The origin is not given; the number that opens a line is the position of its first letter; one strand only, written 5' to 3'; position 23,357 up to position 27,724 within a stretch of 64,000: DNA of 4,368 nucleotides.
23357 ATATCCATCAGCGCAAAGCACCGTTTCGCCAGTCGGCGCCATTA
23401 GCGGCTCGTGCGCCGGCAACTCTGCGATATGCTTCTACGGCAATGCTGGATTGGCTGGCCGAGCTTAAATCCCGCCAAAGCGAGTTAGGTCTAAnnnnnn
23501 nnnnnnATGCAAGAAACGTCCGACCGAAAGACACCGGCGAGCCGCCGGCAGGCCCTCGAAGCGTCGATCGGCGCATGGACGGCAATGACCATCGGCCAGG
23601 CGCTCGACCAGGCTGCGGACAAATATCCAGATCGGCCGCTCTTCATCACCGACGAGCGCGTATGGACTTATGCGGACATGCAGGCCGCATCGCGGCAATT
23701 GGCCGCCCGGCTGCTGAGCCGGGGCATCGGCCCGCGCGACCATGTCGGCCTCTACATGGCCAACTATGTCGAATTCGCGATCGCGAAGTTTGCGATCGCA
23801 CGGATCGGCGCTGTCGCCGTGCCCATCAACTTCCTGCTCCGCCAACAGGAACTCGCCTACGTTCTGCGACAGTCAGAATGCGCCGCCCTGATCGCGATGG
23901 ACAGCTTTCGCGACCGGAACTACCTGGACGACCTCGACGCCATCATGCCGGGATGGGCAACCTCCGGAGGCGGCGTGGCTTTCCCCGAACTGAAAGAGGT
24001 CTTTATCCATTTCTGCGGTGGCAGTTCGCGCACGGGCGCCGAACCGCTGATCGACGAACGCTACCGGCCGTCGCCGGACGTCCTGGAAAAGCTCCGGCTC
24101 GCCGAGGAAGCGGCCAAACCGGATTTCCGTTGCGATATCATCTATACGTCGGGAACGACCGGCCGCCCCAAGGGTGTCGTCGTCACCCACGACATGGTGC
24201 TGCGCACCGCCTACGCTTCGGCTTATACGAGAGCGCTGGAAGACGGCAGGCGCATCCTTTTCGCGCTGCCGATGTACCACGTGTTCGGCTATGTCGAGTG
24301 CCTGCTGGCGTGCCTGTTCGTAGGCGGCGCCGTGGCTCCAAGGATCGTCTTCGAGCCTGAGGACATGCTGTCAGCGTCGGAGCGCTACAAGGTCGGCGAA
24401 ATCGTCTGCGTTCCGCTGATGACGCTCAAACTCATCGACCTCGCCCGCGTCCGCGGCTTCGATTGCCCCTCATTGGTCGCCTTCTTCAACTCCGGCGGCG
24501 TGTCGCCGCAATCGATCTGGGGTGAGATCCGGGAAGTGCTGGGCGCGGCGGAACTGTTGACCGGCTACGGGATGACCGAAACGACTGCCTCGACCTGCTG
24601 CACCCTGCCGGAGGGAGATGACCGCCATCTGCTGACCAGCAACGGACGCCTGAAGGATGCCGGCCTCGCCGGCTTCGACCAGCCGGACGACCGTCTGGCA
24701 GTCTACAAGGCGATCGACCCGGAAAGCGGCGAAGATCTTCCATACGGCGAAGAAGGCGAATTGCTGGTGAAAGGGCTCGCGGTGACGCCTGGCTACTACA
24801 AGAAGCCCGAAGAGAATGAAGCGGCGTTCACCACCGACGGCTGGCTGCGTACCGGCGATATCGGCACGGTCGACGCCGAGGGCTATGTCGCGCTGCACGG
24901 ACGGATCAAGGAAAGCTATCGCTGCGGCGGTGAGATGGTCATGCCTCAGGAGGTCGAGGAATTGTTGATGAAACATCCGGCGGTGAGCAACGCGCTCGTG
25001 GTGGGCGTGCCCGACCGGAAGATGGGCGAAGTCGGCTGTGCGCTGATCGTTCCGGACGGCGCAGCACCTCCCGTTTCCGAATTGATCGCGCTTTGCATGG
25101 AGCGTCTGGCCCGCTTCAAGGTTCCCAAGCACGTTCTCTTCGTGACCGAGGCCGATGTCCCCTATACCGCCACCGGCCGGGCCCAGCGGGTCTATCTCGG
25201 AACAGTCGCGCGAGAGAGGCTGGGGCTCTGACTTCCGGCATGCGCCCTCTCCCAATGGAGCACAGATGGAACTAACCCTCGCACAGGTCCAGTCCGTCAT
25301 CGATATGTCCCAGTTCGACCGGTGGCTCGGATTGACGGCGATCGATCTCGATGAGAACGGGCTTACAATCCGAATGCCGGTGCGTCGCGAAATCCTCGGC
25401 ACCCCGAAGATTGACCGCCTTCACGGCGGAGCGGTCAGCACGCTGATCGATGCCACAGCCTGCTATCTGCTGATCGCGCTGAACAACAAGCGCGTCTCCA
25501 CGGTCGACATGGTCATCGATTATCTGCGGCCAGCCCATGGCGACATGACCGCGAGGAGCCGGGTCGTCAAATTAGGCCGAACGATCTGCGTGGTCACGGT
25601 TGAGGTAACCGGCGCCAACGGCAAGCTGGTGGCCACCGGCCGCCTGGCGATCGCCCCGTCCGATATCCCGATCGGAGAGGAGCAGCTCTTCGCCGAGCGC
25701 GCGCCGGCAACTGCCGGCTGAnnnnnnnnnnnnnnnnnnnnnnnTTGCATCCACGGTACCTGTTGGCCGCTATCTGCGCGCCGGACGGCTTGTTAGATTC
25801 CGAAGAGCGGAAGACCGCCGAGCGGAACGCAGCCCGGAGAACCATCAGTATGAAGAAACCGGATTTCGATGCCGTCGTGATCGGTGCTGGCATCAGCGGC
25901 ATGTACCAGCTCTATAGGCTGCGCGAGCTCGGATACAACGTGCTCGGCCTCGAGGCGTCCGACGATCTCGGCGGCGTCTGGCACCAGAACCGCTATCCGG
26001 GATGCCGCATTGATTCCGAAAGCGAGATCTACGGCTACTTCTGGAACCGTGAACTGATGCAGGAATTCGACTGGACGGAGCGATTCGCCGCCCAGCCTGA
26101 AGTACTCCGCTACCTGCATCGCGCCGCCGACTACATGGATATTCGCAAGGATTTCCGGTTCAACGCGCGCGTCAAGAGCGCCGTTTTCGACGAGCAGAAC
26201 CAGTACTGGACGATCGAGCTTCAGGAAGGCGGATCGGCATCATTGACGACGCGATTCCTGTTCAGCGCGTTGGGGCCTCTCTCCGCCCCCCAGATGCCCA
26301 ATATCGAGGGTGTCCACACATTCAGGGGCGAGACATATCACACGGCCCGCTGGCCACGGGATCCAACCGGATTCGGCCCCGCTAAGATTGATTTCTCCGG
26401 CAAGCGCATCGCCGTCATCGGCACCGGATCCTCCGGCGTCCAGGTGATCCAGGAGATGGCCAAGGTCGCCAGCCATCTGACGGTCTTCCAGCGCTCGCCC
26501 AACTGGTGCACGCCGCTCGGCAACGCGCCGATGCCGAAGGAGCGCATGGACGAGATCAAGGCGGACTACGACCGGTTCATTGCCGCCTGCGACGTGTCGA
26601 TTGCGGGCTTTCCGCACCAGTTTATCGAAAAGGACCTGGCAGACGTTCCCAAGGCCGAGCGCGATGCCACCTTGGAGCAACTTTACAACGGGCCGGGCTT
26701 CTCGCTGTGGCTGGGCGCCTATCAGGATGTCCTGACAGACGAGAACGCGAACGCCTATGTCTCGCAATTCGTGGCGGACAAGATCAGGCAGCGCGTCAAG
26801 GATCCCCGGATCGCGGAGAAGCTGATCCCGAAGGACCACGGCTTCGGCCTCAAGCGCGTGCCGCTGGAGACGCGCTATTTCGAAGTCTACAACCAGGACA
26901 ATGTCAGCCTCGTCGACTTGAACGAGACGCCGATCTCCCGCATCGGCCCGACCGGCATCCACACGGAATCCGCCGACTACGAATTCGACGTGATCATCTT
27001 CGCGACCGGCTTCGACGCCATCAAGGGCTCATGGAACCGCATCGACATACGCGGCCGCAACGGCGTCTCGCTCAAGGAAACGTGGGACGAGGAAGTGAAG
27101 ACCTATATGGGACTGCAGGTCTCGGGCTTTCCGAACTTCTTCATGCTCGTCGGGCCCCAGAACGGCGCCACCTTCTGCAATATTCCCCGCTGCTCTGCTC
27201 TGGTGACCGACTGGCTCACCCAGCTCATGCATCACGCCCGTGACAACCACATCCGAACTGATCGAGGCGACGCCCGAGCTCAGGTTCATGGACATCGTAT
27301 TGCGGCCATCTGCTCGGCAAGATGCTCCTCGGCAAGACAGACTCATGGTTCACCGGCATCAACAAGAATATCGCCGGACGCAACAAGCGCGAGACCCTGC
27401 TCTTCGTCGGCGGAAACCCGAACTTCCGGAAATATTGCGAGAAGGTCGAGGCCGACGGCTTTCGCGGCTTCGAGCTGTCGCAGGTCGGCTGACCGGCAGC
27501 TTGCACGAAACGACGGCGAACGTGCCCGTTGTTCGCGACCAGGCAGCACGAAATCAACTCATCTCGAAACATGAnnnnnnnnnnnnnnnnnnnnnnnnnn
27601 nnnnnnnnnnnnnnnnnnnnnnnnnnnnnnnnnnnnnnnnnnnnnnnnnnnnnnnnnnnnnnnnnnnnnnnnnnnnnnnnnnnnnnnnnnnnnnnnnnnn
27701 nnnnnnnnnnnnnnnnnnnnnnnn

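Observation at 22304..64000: Forty-kb accessory catabolic island whose enzyme set suggests cyclic enone/ketone (terpenoid-like) degradation: enone reduction, Baeyer-Villiger oxygenation, lactone hydrolysis, CoA activation and branched-chain beta-oxidation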

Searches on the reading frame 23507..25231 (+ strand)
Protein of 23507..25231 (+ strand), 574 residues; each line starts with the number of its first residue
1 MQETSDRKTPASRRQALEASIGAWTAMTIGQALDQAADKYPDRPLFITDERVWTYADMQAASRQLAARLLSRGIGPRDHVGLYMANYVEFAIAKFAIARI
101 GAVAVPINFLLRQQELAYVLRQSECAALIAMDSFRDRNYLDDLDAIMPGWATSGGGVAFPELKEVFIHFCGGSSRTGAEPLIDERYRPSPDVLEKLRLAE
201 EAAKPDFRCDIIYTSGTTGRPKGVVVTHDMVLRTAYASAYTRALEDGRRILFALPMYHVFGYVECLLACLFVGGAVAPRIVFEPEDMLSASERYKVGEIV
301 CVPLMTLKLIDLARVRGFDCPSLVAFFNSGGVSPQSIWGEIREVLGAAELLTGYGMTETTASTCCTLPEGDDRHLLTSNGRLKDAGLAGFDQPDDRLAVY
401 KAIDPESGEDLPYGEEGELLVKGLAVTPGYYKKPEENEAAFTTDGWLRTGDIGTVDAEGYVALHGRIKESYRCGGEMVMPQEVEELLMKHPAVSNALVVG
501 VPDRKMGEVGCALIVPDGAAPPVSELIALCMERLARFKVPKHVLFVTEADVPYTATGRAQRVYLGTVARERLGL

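Call 5: search_protein_families(library=pfam, proteins=[window:23507-25231:+])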
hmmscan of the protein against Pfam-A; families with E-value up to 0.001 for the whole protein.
window:23507-25231:+ (574 aa): 2 families
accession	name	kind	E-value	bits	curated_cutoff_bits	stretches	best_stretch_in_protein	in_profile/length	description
PF00501.34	AMP-binding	-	7.9e-74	249.2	29.9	1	34-431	2-384/384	AMP-binding enzyme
PF13193.12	AMP-binding_C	-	3.2e-16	60.4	24.5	1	482-557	1-75/76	AMP-binding enzyme C-terminal domain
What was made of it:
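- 23507..25231 (+): Lig1, an acyl-CoA ligase of 574 aa. Pfam AMP-binding, E = 8e-74 (call 5).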

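Call 17: search_protein_families(library=ncbifam, proteins=[window:23507-25231:+], max_evalue=0.00001)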
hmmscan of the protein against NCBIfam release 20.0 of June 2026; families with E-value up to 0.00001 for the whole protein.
window:23507-25231:+ (574 aa): 106 families (the best 25 are shown)
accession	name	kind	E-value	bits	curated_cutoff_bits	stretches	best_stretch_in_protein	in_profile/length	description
NF009233.0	PRK12583.1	subfamily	3.7e-102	342.5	832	1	26-572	17-554/558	fatty acid CoA ligase family protein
NF004837.0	PRK06187.1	subfamily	2.1e-98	329.9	476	1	26-564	7-518/531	long-chain-fatty-acid--CoA ligase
NF005801.1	PRK07656.1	equivalog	3.5e-92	309.6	657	1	28-559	2-494/500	FadD3 family acyl-CoA ligase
NF006182.0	PRK08316.1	subfamily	1.8e-83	280.8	663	2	204-558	169-507/523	fatty acyl-CoA synthetase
NF006181.0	PRK08314.1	subfamily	6.8e-81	272.2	705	1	28-559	25-545/563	long-chain-fatty-acid--CoA ligase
NF006572.0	PRK09088.1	equivalog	6.7e-78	262.5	696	2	201-564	135-483/491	acyl-CoA synthetase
NF004822.0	PRK06178.1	equivalog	3.2e-74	250.5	782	1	26-565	36-564/571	acyl-CoA synthetase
NF002966.0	PRK03640.1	equivalog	1.9e-71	241.1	556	2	201-566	136-478/483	o-succinylbenzoate--CoA ligase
NF005676.0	PRK07470.1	equivalog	4.9e-71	240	774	2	204-559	174-520/544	acyl-CoA synthetase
NF005307.0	PRK06839.1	equivalog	5.5e-71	239.7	748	2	210-569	153-494/496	o-succinylbenzoate--CoA ligase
NF006020.0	PRK08162.1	subfamily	2.2e-70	237.6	677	2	211-570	188-540/545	acyl-CoA synthetase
NF005863.0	PRK07798.1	subfamily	2.9e-68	230.8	543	2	211-559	169-522/540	acyl-CoA synthetase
NF052269.1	Staph_lig_FadD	equivalog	3.1e-68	230.3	650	2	208-569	152-494/499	long-chain-fatty-acid--CoA ligase FadD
NF004814.0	PRK06164.1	equivalog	9.4e-68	229.1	677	1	26-571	9-533/540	acyl-CoA synthetase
NF004114.0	PRK05605.1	equivalog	3.1e-67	227.2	766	2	203-561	218-562/575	long-chain-fatty-acid--CoA ligase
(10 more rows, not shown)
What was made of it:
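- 23507..25231 (+): No NCBIfam equivalog (call 17).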

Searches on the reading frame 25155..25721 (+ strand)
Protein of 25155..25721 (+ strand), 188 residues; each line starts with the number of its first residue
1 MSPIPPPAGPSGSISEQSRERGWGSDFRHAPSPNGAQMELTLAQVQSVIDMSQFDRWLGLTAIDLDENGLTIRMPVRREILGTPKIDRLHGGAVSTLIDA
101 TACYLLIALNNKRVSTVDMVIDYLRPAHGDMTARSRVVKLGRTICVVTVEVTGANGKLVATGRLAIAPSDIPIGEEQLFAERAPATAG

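Call 5: search_protein_families(library=pfam, proteins=[window:25155-25721:+])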
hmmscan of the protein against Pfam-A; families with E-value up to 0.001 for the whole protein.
window:25155-25721:+ (188 aa): 4 families
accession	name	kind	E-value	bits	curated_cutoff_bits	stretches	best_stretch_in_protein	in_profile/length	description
PF03061.28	4HBT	-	6.3e-13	49.3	20.6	1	89-159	4-78/79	Thioesterase superfamily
PF13622.12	4HBT_3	-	2.8e-07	31.1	24.3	1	85-161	7-77/83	Acyl-CoA thioesterase N-terminal domain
PF14539.12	DUF4442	-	4.1e-05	24.2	25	1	85-164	44-128/132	Domain of unknown function (DUF4442)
PF20789.3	4HBT_3C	-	0.00083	20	24.1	1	91-163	59-135/140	Acyl-CoA thioesterase C-terminal domain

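Call 17: search_protein_families(library=ncbifam, proteins=[window:25155-25721:+], max_evalue=0.00001)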
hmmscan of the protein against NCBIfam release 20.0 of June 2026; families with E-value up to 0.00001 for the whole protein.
window:25155-25721:+ (188 aa): 3 families
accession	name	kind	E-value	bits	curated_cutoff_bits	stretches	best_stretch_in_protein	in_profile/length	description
TIGR00369.1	unchar_dom_1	domain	2.3e-22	79.3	36.6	1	56-166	4-115/117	hotdog fold thioesterase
NF008675.0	PRK11688.1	equivalog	3.7e-19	69.1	107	2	112-162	98-149/156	thioesterase family protein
TIGR02286.1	PaaD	equivalog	1.1e-08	35.2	118.9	1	57-161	3-106/114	hydroxyphenylacetyl-CoA thioesterase PaaI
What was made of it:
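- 25263..25721 (+): Hotdog-fold (PaaI-like) thioesterase. Pfam 4HBT, E = 6e-13; TIGR00369 at 79 bits, above its cutoff (calls 5, 17).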

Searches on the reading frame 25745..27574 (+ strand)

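Call 5: search_protein_families(library=pfam, proteins=[window:25745-27574:+])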
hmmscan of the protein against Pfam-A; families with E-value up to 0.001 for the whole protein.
window:25745-27574:+ (609 aa): 7 families
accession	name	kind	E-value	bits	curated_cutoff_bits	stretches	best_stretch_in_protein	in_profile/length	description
PF00743.25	FMO-like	-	1.2e-11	44.2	22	1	44-255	5-219/532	Flavin-binding monooxygenase-like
PF07992.20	Pyr_redox_2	-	2.3e-11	44.1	26.1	1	42-256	2-179/291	Pyridine nucleotide-disulphide oxidoreductase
PF13450.12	NAD_binding_8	-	4.6e-10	40.1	21.9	1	45-94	1-50/68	NAD(P)-binding Rossmann-like domain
PF13738.12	Pyr_redox_3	-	5.1e-07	29.7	30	1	44-255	1-200/305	Pyridine nucleotide-disulphide oxidoreductase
PF13434.12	Lys_Orn_oxgnase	-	9.9e-07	28.6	21.3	1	98-267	74-237/339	L-lysine 6-monooxygenase/L-ornithine 5-monooxygenase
PF01266.30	DAO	-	1.5e-05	25.1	27.9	0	42-77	1-37/353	FAD dependent oxidoreductase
PF00070.33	Pyr_redox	-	5.2e-05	24.1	22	0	221-258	1-37/82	Pyridine nucleotide-disulphide oxidoreductase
